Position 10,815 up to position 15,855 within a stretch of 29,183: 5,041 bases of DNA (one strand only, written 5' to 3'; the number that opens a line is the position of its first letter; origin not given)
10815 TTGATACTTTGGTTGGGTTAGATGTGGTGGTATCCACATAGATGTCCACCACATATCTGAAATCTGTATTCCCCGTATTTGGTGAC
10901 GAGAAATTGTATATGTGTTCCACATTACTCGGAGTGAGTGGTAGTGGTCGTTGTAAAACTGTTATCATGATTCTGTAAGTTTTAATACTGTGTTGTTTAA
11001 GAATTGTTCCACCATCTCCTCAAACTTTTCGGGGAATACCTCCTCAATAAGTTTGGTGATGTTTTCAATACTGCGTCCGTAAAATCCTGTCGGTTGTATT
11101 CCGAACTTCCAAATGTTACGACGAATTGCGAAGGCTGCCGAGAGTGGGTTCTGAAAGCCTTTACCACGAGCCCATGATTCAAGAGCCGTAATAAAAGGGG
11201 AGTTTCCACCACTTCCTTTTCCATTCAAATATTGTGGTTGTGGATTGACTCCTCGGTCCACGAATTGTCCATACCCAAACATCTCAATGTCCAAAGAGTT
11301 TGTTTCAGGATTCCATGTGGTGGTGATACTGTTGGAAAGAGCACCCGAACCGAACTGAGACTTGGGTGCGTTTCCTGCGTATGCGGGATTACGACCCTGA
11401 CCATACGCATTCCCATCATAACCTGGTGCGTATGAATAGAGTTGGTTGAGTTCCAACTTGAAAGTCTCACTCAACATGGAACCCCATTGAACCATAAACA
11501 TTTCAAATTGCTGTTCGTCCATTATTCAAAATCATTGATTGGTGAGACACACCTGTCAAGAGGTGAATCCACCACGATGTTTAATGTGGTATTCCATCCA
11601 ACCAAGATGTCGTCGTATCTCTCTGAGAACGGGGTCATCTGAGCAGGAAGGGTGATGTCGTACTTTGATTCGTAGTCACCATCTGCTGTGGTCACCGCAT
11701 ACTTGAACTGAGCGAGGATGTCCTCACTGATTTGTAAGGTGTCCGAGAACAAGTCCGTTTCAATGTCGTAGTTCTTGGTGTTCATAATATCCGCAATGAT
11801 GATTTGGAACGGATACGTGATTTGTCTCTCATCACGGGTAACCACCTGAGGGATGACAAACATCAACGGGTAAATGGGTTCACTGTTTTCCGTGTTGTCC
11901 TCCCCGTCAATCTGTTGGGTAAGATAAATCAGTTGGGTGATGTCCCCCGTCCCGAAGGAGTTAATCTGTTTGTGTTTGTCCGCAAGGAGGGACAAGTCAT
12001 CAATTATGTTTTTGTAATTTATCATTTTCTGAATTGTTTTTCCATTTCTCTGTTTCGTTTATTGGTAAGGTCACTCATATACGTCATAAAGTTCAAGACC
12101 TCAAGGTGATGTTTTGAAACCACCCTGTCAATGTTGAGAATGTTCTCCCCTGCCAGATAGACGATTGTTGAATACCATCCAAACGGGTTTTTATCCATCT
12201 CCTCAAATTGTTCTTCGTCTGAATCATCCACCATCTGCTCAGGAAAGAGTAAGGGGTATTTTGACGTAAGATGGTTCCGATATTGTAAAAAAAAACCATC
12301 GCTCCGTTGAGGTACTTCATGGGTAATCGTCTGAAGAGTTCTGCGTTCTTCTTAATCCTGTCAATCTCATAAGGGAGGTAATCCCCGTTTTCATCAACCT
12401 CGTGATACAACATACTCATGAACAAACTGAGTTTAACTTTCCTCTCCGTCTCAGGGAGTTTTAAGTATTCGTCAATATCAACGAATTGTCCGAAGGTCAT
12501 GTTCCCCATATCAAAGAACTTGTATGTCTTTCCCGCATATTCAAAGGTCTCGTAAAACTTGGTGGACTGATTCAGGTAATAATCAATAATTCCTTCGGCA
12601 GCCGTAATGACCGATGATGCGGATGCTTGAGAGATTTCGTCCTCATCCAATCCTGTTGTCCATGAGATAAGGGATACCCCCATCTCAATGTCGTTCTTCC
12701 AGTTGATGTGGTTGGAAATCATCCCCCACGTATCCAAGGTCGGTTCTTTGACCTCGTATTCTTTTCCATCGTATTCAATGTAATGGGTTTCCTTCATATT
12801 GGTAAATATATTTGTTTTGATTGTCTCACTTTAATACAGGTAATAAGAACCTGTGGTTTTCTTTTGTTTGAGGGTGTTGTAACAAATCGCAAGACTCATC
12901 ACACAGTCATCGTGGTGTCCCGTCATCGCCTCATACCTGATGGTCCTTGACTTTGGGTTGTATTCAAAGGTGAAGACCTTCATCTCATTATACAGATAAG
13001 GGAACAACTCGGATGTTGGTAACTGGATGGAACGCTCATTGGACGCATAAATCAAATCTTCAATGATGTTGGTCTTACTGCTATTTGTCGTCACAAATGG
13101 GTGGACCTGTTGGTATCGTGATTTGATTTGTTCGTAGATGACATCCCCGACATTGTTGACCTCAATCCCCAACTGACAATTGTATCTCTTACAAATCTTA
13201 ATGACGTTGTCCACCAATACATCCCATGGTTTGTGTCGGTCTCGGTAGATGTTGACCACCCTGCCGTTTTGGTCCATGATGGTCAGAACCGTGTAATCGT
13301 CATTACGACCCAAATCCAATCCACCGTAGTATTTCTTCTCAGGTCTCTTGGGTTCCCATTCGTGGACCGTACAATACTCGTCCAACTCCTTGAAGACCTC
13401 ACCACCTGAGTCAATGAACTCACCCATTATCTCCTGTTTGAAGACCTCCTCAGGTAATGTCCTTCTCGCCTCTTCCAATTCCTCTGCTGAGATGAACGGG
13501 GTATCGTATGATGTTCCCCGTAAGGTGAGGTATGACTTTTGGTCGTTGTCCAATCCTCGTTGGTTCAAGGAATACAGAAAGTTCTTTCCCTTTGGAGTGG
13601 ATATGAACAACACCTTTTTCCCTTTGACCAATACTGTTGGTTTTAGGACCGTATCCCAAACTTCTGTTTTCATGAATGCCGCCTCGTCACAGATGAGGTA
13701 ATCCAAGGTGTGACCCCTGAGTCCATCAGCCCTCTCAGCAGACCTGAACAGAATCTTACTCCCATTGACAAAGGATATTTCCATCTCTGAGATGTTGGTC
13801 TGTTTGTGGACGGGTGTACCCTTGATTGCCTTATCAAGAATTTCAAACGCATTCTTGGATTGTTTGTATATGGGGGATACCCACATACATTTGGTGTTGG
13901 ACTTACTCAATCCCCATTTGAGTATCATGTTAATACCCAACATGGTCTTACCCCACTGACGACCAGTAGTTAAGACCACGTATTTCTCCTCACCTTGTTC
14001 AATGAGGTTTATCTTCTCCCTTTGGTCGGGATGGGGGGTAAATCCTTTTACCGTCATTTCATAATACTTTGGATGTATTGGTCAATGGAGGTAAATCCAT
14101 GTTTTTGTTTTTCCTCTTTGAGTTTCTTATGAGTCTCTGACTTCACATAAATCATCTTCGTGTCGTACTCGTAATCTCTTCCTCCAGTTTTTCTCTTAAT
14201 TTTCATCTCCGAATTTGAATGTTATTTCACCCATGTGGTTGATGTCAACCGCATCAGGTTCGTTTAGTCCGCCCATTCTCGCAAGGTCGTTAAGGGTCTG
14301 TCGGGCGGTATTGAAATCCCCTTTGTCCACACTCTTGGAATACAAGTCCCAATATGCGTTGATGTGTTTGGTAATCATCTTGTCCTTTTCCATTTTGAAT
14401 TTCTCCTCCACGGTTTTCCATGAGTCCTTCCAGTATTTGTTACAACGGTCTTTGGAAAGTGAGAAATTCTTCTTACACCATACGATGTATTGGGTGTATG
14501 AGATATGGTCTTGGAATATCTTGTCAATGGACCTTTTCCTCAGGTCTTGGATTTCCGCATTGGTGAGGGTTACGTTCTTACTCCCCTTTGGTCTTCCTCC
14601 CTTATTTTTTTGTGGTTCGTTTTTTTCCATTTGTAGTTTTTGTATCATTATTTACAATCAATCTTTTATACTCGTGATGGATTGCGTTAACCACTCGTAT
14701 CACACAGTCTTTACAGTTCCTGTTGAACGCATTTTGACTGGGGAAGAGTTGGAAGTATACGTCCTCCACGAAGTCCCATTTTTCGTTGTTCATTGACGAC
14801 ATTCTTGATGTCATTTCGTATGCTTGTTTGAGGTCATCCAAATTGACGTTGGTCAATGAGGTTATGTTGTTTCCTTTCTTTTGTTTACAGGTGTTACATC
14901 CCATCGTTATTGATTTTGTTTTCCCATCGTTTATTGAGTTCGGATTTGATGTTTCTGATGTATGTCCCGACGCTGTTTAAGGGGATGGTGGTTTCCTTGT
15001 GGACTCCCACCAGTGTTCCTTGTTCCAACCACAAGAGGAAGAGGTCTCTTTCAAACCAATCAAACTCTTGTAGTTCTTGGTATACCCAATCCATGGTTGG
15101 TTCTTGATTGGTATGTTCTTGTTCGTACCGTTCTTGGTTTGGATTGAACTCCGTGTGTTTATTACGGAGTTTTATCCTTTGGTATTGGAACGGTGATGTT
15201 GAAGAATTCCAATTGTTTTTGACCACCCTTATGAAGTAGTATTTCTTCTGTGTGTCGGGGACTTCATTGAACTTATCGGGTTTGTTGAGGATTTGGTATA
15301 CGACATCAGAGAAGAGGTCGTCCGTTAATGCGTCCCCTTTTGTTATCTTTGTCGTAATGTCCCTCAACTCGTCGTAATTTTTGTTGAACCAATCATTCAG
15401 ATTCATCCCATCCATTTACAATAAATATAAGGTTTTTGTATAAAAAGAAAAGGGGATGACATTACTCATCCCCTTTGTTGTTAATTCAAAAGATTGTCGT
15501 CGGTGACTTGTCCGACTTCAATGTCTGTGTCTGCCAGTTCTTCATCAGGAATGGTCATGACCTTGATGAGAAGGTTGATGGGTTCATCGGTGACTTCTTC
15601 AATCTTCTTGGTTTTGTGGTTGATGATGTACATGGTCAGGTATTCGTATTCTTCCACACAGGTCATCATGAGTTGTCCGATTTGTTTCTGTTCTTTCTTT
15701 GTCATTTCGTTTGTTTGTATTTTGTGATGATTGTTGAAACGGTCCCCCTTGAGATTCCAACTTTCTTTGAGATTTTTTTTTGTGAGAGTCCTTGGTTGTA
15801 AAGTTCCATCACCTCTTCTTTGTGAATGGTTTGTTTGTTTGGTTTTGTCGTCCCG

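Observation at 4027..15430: Second promoter class: TATATTT(A) boxes without a -33 element sit 5-6 nt from start codons, implying leaderless late mRNAs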

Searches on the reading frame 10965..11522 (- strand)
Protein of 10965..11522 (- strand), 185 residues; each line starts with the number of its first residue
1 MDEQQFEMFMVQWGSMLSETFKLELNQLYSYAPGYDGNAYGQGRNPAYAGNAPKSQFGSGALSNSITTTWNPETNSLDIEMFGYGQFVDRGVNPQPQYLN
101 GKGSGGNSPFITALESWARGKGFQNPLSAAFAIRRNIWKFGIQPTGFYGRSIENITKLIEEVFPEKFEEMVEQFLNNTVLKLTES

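Call 11: search_protein_families(library=pfam, proteins=[window:10965-11522:-], max_evalue=1)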
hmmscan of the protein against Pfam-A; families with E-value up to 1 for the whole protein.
window:10965-11522:- (185 aa): 1 family
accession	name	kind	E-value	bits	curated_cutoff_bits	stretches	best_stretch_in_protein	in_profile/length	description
PF20734.2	PA2201_N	-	0.15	12.3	27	1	110-141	40-72/124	PA2201 N-terminal domain-like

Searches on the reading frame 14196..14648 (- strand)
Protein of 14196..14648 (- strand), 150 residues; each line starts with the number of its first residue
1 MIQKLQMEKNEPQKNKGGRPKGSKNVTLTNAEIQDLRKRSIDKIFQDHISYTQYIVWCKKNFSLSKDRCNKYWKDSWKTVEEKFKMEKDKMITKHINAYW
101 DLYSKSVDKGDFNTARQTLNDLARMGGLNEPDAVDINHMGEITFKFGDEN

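Call 11: search_protein_families(library=pfam, proteins=[window:14196-14648:-], max_evalue=1)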
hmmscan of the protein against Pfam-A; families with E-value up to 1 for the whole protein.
window:14196-14648:- (150 aa): 1 family
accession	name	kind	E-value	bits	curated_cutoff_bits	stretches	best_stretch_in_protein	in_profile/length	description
PF15333.11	TAF1D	-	0.51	10.5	27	1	4-62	63-120/215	TATA box-binding protein-associated factor 1D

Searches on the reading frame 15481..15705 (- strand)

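Call 10: search_protein_families(library=pfam, proteins=[window:15481-15705:-], max_evalue=1)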
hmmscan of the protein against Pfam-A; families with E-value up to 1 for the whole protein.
window:15481-15705:- (74 aa): 2 families
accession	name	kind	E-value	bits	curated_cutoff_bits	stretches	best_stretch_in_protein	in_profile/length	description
PF20833.2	RNase_E_G_Thio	-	0.079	13.5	26.8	1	23-64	45-83/86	RNase E/G, Thioredoxin-like domain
PF06961.18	DUF1294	-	0.24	12.1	25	1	22-34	40-52/55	Protein of unknown function (DUF1294)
